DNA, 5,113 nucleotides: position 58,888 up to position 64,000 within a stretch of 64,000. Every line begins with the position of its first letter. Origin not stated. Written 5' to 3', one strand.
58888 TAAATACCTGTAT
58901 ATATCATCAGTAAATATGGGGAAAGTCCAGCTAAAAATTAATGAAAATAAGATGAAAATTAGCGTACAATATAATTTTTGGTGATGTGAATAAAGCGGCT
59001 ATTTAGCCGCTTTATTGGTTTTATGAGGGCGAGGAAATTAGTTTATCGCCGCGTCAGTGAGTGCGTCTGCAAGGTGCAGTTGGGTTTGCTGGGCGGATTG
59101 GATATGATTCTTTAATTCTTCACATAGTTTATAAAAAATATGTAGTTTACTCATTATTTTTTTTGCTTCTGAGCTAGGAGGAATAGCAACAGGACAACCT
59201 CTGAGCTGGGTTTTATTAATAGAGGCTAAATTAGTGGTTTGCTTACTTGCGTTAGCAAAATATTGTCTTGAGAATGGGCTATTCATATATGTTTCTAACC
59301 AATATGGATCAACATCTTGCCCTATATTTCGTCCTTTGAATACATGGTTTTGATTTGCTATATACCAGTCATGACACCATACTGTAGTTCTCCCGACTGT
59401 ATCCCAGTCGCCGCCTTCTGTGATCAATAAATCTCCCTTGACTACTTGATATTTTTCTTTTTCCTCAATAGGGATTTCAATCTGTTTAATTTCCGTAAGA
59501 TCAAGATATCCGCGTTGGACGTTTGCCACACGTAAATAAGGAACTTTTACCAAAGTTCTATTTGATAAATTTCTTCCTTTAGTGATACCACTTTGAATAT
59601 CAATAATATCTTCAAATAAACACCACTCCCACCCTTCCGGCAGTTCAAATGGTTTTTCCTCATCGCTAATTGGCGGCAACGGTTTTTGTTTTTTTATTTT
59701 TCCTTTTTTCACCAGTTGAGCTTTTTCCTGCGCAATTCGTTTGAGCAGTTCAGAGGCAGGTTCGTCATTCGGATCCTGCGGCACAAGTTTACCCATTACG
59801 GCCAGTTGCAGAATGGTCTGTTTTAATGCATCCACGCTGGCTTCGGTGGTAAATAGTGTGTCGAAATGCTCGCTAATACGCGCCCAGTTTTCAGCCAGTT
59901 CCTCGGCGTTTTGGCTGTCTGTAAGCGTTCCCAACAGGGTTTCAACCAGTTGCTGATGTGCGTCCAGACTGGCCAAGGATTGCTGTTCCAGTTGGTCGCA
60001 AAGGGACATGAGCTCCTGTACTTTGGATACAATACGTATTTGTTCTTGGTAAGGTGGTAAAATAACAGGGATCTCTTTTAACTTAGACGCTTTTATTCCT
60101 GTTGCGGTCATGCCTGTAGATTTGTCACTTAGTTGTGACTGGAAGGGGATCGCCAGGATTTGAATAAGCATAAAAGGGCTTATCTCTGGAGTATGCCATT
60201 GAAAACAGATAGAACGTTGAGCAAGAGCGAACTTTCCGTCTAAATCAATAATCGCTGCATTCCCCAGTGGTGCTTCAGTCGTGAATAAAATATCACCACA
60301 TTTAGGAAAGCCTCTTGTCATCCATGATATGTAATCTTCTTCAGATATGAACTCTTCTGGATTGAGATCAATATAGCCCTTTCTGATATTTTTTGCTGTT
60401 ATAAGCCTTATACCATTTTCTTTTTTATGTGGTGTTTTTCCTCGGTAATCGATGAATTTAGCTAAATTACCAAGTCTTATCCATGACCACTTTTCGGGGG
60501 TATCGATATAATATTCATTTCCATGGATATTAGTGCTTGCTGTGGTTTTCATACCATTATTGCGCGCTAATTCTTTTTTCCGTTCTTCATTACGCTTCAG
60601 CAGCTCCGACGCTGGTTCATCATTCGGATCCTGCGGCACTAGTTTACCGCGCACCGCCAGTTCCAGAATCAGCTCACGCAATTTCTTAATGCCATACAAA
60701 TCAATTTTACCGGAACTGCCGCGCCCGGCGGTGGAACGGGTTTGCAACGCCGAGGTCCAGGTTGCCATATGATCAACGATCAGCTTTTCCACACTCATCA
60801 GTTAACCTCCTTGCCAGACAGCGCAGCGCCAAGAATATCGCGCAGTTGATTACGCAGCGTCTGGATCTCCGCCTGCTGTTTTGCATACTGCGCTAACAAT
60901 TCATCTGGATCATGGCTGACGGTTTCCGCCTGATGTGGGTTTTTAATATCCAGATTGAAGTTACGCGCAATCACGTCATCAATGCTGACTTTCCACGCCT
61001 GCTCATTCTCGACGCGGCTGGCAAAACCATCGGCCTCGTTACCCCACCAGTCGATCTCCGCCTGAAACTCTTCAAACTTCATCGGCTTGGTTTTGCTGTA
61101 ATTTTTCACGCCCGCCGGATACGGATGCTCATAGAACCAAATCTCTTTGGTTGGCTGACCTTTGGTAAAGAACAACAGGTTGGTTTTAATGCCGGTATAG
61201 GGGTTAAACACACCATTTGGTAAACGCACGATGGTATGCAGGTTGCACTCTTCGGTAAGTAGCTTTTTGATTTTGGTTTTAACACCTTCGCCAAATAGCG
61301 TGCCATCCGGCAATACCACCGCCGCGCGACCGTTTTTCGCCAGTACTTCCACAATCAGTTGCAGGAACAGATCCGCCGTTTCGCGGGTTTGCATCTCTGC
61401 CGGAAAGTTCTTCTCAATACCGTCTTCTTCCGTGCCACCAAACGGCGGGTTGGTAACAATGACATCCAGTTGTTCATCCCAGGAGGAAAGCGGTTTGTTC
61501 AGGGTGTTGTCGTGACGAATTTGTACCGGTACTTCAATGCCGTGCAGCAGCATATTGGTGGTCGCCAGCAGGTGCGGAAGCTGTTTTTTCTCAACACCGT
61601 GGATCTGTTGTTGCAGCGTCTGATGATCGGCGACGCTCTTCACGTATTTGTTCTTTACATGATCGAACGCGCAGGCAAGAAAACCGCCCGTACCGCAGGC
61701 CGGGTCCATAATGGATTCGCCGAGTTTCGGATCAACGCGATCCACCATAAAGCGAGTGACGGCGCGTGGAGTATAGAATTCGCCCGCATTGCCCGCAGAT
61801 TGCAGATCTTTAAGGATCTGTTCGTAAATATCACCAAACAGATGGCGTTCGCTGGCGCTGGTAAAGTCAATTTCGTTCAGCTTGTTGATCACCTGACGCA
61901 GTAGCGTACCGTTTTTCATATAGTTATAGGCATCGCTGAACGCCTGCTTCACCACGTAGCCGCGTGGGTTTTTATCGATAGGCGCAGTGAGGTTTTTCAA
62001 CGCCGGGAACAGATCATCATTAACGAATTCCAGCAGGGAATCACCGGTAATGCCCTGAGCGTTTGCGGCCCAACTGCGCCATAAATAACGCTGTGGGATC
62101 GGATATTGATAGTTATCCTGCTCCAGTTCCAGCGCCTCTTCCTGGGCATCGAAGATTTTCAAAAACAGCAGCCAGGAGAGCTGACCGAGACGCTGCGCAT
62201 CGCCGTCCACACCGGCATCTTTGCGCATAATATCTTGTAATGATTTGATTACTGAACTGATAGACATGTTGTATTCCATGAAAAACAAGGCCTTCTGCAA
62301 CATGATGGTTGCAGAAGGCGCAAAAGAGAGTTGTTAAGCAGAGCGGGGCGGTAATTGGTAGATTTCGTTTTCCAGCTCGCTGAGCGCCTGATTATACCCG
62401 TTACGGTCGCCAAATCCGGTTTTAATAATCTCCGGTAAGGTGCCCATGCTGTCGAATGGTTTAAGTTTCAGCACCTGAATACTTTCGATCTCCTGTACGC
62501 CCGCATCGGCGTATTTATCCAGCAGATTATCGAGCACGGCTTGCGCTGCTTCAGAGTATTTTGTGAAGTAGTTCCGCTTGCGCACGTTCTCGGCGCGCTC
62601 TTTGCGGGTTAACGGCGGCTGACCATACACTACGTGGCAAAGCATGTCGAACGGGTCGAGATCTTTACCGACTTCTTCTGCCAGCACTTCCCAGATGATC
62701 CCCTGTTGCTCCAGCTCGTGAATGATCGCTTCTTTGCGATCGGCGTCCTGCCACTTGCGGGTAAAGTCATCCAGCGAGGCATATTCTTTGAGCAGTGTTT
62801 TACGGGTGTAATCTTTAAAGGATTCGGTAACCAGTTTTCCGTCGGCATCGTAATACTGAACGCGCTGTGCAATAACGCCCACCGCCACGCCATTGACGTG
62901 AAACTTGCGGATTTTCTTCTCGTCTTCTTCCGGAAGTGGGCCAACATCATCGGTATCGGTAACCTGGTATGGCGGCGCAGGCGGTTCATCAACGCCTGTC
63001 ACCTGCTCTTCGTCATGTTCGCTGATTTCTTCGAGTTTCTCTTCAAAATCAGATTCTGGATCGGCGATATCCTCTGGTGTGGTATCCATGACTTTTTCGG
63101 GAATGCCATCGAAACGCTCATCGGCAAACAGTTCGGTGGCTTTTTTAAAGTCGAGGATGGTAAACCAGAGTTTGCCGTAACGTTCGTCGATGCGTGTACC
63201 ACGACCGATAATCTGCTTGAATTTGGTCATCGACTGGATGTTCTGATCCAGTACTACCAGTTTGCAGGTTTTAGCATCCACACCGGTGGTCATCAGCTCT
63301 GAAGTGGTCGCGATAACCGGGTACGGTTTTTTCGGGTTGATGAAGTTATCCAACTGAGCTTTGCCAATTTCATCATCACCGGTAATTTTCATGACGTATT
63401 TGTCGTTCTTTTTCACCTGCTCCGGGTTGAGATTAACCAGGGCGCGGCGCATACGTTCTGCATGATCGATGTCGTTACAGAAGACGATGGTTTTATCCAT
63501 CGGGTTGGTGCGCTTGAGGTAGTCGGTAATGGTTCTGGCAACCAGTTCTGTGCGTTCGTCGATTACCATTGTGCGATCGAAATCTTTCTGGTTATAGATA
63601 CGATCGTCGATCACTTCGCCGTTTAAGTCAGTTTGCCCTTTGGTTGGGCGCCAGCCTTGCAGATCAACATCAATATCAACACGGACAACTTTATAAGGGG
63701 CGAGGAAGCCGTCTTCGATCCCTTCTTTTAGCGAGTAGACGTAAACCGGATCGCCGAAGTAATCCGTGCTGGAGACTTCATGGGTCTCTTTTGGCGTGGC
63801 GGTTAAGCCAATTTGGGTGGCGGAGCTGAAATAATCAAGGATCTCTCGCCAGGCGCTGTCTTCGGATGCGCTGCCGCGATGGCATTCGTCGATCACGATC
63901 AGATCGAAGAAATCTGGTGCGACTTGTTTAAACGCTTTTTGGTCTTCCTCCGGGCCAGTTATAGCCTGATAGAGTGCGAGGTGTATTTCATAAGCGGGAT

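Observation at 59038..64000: Type I restriction system looks like family IB (EcoAI-like), not the K-12 EcoKI (IA) allele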

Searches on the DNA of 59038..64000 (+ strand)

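Call 3: search_dna_similar(query=window:59038-64000:+, collection=ecoli_genomes, mode=near, max_rows=25)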
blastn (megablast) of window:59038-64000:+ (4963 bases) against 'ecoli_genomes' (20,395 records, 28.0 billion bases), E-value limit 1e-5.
Records with a match: 986; places in all: 1211; records where one place covers at least 80% of the query: 322.
Genomes with a match: 986 of 5426; with a place that covers at least 80% of the query: 322. Places per genome that has any: lowest 1, median 1, highest 2. On chromosomes: 1209 places; on plasmids: 2.
Best place of each record, by identity: >=99% 2; 95-99% 963; 90-95% 13; 80-90% 2; 60-80% 6.
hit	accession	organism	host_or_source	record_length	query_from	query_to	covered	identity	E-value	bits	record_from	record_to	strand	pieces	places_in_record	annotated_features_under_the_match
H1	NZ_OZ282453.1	Escherichia coli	restricted access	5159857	1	4963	90%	98.1%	0e+0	7740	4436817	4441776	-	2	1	restriction endonuclease subunit S | hsdR: EcoAI/FtnUII family type I restriction enzme subunit R | type I restriction-modification system subunit M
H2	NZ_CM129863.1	Escherichia coli strain SW07091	wastewater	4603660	1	4963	90%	97.6%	0e+0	7648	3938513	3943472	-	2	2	restriction endonuclease subunit S | hsdR: EcoAI/FtnUII family type I restriction enzme subunit R | N-6 DNA methylase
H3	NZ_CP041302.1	Escherichia coli strain MSHS 472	Homo sapiens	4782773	1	4963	89%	97.9%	0e+0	7637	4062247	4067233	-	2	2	restriction endonuclease subunit S | hsdR: EcoAI/FtnUII family type I restriction enzme subunit R | type I restriction-modification system subunit M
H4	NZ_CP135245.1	Escherichia coli strain OHT76-1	Food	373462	1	4963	89%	97.9%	0e+0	7637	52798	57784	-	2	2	restriction endonuclease subunit S | hsdR: EcoAI/FtnUII family type I restriction enzme subunit R | N-6 DNA methylase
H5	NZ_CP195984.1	Escherichia coli strain J3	Raw wastewater influent sample from the ...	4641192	1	4963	89%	98.1%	0e+0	7650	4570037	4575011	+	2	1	restriction endonuclease subunit S | hsdR: EcoAI/FtnUII family type I restriction enzme subunit R | type I restriction-modification system subunit M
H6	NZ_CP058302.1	Escherichia coli strain AH65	chicken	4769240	1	4963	89%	98.0%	0e+0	7639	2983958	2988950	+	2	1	restriction endonuclease subunit S | hsdR: EcoAI/FtnUII family type I restriction enzme subunit R | N-6 DNA methylase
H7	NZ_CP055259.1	Escherichia coli strain AH62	chicken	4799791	1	4963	89%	98.0%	0e+0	7639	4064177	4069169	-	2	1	restriction endonuclease subunit S | hsdR: EcoAI/FtnUII family type I restriction enzme subunit R | N-6 DNA methylase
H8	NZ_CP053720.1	Escherichia coli strain CP131_Sichuan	pig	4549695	1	4963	88%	98.2%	0e+0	7751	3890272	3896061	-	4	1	hsdR: EcoAI/FtnUII family type I restriction enzme subunit R | N-6 DNA methylase | restriction endonuclease subunit S (x2) | IS1-like element IS1A family transposase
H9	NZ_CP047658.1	Escherichia coli strain LD39-1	feces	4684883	1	4963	88%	98.1%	0e+0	7645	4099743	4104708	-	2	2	restriction endonuclease subunit S | hsdR: EcoAI/FtnUII family type I restriction enzme subunit R | N-6 DNA methylase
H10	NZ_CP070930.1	Escherichia coli strain 30COLEC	Homo sapiens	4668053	1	4963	88%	98.1%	0e+0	7645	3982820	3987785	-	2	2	restriction endonuclease subunit S | hsdR: EcoAI/FtnUII family type I restriction enzme subunit R | N-6 DNA methylase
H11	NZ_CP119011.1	Escherichia coli strain CE0007a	Bos taurus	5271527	1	4963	88%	98.2%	0e+0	7645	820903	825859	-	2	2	restriction endonuclease subunit S | hsdR: EcoAI/FtnUII family type I restriction enzme subunit R | type I restriction-modification system subunit M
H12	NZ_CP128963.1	Escherichia coli strain TUM1887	missing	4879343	1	4963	88%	98.2%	0e+0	7645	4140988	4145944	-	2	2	restriction endonuclease subunit S | hsdR: EcoAI/FtnUII family type I restriction enzme subunit R | type I restriction-modification system subunit M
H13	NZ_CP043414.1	Escherichia coli strain EC42405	bovine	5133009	586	4963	88%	98.1%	0e+0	7625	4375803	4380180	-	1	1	hsdR: EcoAI/FtnUII family type I restriction enzme subunit R | type I restriction-modification system subunit M | restriction endonuclease subunit S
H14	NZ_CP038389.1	Escherichia coli O55:H7 strain DEC5B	Homo sapiens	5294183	1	4963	88%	98.0%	0e+0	7600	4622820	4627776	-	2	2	restriction endonuclease subunit S | hsdR: EcoAI/FtnUII family type I restriction enzme subunit R | type I restriction-modification system subunit M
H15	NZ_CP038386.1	Escherichia coli O55:H7 strain DEC5D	Homo sapiens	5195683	1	4963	88%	98.0%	0e+0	7600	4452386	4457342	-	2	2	restriction endonuclease subunit S | hsdR: EcoAI/FtnUII family type I restriction enzme subunit R | type I restriction-modification system subunit M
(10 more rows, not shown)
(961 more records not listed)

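Call 6: search_dna_similar(query=window:59038-60798:-, collection=ecoli_genomes, mode=near, max_rows=30)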
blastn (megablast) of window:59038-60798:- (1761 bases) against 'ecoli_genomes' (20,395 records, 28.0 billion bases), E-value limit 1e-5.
Records with a match: 980; places in all: 1208; records where one place covers at least 80% of the query: 0.
Genomes with a match: 980 of 5426; with a place that covers at least 80% of the query: 0. Places per genome that has any: lowest 1, median 1, highest 2. On chromosomes: 1206 places; on plasmids: 2.
Best place of each record, by identity: 95-99% 767; 90-95% 208; 80-90% 5.
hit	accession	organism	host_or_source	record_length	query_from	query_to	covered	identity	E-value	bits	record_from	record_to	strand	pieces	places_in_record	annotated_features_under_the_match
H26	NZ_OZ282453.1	Escherichia coli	restricted access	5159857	1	1761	71%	97.6%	0e+0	2137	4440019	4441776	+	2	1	restriction endonuclease subunit S | type I restriction-modification system subunit M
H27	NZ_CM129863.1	Escherichia coli strain SW07091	wastewater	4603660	1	1761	71%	95.7%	0e+0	2017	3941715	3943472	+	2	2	restriction endonuclease subunit S | N-6 DNA methylase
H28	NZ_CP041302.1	Escherichia coli strain MSHS 472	Homo sapiens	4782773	1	1761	69%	97.1%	0e+0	2056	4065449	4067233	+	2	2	restriction endonuclease subunit S | type I restriction-modification system subunit M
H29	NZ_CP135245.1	Escherichia coli strain OHT76-1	Food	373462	1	1761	69%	97.1%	0e+0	2056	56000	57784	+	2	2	restriction endonuclease subunit S | N-6 DNA methylase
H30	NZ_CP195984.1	Escherichia coli strain J3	Raw wastewater influent sample from the ...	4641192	1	1761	68%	97.4%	0e+0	2036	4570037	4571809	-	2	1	restriction endonuclease subunit S | type I restriction-modification system subunit M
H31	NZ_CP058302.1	Escherichia coli strain AH65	chicken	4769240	1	1761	68%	97.2%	0e+0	2025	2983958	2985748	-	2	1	restriction endonuclease subunit S | N-6 DNA methylase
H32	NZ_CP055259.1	Escherichia coli strain AH62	chicken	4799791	1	1761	68%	97.2%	0e+0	2025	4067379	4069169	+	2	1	restriction endonuclease subunit S | N-6 DNA methylase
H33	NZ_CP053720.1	Escherichia coli strain CP131_Sichuan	pig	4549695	1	1761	67%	97.9%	0e+0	2059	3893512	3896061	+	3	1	restriction endonuclease subunit S (x2) | IS1-like element IS1A family transposase | N-6 DNA methylase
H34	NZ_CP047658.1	Escherichia coli strain LD39-1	feces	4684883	1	1761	67%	97.5%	0e+0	2020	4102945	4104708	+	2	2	restriction endonuclease subunit S | N-6 DNA methylase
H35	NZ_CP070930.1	Escherichia coli strain 30COLEC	Homo sapiens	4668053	1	1761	67%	97.5%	0e+0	2020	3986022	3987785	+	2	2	restriction endonuclease subunit S | N-6 DNA methylase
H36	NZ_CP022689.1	Escherichia coli strain CDC#03-98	missing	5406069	1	1761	67%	97.5%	0e+0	2020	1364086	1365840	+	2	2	restriction endonuclease subunit S | type I restriction-modification system subunit M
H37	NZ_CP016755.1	Escherichia coli strain FORC_044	Homo sapiens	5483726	1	1761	67%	97.5%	0e+0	2020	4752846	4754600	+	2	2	restriction endonuclease subunit S | type I restriction-modification system subunit M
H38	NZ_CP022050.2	Escherichia coli O157 strain FDAARGOS_293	Homo sapiens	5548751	1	1761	67%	97.5%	0e+0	2020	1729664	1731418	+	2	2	restriction endonuclease subunit S | type I restriction-modification system subunit M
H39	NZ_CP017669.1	Escherichia coli O157:H7 strain PA20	stool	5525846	1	1761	67%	97.5%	0e+0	2020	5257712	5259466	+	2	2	restriction endonuclease subunit S | type I restriction-modification system subunit M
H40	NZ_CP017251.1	Escherichia coli strain NADC 5570/86-24/6564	not applicable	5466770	1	1761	67%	97.5%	0e+0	2020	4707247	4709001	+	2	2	restriction endonuclease subunit S | type I restriction-modification system subunit M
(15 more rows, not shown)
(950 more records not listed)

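Call 8: get_annotated_region(hit=H26, flank=6000)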
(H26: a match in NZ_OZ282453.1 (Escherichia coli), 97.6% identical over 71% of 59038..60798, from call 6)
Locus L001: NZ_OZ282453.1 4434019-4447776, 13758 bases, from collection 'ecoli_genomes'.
description: Escherichia coli isolate GPT24-02 chromosome GPT24-02-main, complete sequence
organism: Escherichia coli (NCBI taxid 562)
replicon: chromosome; assembly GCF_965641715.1
host: -; source: restricted access; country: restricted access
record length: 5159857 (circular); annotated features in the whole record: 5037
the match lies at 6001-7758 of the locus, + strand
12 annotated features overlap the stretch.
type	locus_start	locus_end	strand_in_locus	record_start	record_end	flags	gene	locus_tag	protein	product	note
CDS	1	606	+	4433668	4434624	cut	yjiA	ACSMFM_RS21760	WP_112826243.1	GTPase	-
CDS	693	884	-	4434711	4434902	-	-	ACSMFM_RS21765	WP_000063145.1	antitoxin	-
CDS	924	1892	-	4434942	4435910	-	-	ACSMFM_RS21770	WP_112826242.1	hypothetical protein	-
CDS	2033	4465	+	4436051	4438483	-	hsdR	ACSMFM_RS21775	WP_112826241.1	EcoAI/FtnUII family type I restriction enzme subunit R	-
CDS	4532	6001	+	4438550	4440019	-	-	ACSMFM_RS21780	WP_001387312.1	type I restriction-modification system subunit M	-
CDS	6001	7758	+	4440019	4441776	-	-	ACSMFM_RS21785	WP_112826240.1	restriction endonuclease subunit S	-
CDS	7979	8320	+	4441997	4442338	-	symE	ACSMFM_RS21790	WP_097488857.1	endoribonuclease SymE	-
CDS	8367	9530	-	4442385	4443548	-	-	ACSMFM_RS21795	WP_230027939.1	GmrSD restriction endonuclease domain-containing protein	-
CDS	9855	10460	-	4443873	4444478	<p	-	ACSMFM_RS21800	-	DUF262 domain-containing protein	incomplete; partial in the middle of a contig; missing C-terminus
CDS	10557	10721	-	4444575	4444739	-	-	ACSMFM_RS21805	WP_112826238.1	DUF1127 domain-containing protein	-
CDS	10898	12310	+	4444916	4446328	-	yjiR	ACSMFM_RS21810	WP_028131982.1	PLP-dependent aminotransferase family protein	-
CDS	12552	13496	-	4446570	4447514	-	-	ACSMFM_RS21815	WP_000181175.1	Rpn family recombination-promoting nuclease/putative transposase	-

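Call 9: get_annotated_region(hit=H36, flank=6000)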
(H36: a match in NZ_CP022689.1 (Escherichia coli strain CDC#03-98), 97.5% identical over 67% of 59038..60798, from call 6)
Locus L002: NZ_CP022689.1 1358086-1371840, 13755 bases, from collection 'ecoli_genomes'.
description: Escherichia coli strain CDC#03-98 chromosome, complete genome
organism: Escherichia coli strain CDC#03-98 (NCBI taxid 562)
replicon: chromosome; assembly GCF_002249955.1
host: missing; source: missing; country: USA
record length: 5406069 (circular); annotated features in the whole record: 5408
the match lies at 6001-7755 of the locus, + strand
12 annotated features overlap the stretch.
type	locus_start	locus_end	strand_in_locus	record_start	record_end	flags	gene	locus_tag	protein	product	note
CDS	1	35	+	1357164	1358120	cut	yjiA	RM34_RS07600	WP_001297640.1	GTPase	-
CDS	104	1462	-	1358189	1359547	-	-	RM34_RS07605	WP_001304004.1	HNH endonuclease family protein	-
CDS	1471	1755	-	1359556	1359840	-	-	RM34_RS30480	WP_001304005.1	DUF262 domain-containing protein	-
CDS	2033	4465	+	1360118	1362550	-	hsdR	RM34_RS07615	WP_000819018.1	EcoAI/FtnUII family type I restriction enzme subunit R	-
CDS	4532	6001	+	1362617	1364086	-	-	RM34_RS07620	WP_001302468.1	type I restriction-modification system subunit M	-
CDS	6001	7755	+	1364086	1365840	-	-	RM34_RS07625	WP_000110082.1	restriction endonuclease subunit S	-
CDS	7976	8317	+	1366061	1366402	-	symE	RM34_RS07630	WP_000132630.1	endoribonuclease SymE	-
CDS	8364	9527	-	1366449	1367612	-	-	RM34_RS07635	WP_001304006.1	GmrSD restriction endonuclease domain-containing protein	-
CDS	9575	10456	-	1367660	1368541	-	-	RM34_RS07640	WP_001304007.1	DUF262 domain-containing protein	-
CDS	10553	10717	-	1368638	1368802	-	yjiS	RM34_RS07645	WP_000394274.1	DUF1127 domain-containing protein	-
CDS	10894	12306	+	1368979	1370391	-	yjiR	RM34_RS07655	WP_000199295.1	PLP-dependent aminotransferase family protein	-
CDS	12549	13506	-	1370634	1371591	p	-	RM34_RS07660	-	Rpn family recombination-promoting nuclease/putative transposase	frameshifted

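Call 64: search_dna_similar(query=window:60798-62267:-, collection=ecoli_genomes, mode=near, max_rows=3)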
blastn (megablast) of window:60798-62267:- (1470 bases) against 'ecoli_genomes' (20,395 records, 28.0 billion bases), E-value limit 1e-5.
Records with a match: 965; places in all: 969; records where one place covers at least 80% of the query: 945.
Genomes with a match: 965 of 5426; with a place that covers at least 80% of the query: 945. Places per genome that has any: lowest 1, median 1, highest 2. On chromosomes: 968 places; on plasmids: 1.
Best place of each record, by identity: >=99% 1; 95-99% 959; 90-95% 2; 80-90% 3.
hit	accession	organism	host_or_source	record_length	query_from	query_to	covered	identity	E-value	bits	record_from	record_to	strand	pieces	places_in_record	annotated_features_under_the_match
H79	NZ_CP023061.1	Escherichia coli strain FORC_069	Homo sapiens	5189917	1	1470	100%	98.8%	0e+0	2615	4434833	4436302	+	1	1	type I restriction-modification system subunit M | restriction endonuclease subunit S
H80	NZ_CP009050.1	Escherichia coli NCCP15648 strain NCCP15648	stool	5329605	1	1470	100%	98.8%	0e+0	2615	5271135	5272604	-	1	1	type I restriction-modification system subunit M | restriction endonuclease subunit S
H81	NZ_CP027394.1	Escherichia coli O104:H4 strain FDAARGOS_349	Homo sapiens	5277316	1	1470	100%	98.8%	0e+0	2615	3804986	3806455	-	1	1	type I restriction-modification system subunit M | restriction endonuclease subunit S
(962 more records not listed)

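Call 65: get_annotated_region(hit=H81, flank=3000)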
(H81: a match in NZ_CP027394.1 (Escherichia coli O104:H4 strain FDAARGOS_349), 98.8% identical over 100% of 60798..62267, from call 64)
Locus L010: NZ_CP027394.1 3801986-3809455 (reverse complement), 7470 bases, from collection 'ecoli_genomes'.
description: Escherichia coli O104:H4 strain FDAARGOS_349 chromosome, complete genome
organism: Escherichia coli O104:H4 strain FDAARGOS_349 (NCBI taxid 1038927)
replicon: chromosome; assembly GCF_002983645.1
host: Homo sapiens; source: stool; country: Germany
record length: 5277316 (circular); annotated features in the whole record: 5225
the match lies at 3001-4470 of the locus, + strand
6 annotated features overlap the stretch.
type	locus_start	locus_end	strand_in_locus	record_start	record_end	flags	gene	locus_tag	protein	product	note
CDS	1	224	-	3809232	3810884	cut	-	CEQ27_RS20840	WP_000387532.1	DUF262 domain-containing protein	-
CDS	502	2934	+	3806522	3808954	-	hsdR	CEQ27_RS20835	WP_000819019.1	EcoAI/FtnUII family type I restriction enzme subunit R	-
CDS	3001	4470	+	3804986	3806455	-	-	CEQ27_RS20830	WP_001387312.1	type I restriction-modification system subunit M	-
CDS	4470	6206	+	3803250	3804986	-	-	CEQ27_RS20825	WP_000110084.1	restriction endonuclease subunit S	-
CDS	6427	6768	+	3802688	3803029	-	symE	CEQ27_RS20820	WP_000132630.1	endoribonuclease SymE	-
CDS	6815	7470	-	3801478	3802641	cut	-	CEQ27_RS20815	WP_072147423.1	GmrSD restriction endonuclease domain-containing protein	-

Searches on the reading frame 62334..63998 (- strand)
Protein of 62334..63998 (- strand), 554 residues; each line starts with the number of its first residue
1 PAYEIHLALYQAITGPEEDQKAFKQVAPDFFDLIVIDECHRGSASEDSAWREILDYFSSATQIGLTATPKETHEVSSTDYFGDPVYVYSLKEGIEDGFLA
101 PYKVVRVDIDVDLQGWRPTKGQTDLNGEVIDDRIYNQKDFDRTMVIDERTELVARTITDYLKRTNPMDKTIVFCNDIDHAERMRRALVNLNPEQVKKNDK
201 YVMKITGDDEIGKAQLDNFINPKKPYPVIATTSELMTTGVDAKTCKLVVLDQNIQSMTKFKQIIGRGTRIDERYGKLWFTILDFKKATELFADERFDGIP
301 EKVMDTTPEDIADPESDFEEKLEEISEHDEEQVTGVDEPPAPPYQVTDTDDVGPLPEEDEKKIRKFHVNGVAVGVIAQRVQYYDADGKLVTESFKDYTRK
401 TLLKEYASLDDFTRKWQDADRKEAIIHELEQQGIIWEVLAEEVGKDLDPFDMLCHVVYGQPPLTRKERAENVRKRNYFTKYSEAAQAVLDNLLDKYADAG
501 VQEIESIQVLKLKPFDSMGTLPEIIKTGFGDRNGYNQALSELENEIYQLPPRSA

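Call 4: search_protein_families(library=ncbifam, proteins=[window:62334-63998:-])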
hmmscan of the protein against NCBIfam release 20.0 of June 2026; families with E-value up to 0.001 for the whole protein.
window:62334-63998:- (554 aa): 4 families
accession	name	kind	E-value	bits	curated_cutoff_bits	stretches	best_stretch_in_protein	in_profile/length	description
NF046051.1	restrict_EcoAI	equivalog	8.8e-244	811.4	550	1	2-548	246-768/768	EcoAI/FtnUII family type I restriction enzme subunit R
NF008521.0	PRK11448.1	equivalog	2.6e-36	125.1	729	1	23-283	533-813/1123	type I restriction-modification system endonuclease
NF053632.1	heli_RadD_YejH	equivalog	1.2e-15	56.8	720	1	29-320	107-389/573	DNA repair helicase RadD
TIGR04095.1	dnd_restrict_1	equivalog_domain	7.7e-06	25.2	600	1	32-109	135-212/451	DNA phosphorothioation system restriction enzyme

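Call 5: search_protein_families(library=pfam, proteins=[window:62334-63998:-])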
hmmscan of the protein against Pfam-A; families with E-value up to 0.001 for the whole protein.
window:62334-63998:- (554 aa): 5 families
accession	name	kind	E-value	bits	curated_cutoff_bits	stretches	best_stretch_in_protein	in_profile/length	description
PF08463.15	EcoEI_R_C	-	3.9e-37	128.3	24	1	392-547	1-163/163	EcoEI R protein C-terminal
PF04851.21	ResIII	-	1.1e-17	64.9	22.5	1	3-70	100-163/164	Type III restriction enzyme, res subunit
PF18766.7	SWI2_SNF2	-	2.2e-10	41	26.7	1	33-102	121-188/221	SWI2/SNF2 ATPase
PF00271.37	Helicase_C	-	6.1e-06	26.9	23.5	1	156-270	5-109/110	Helicase conserved C-terminal domain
PF00270.35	DEAD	-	0.00019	21.7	26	0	28-72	115-163/167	DEAD/DEAH box helicase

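Call 18: search_solved_structures(query=window:62334-63998:-, max_evalue=0.001)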
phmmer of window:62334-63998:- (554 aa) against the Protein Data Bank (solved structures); distinct sequences matched with E-value up to 0.001: 3.
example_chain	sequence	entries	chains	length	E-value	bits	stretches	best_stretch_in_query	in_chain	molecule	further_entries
3h1t_A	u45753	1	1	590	1.2e-99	337.5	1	3-302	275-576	Type I site-specific restriction-modification system, R (Restriction) subunit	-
7clg_A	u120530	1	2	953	1.1e-09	40.7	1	22-284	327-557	Putative helicase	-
6jde_B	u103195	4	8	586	2.5e-08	36.1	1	30-318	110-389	Putative DNA repair helicase RadD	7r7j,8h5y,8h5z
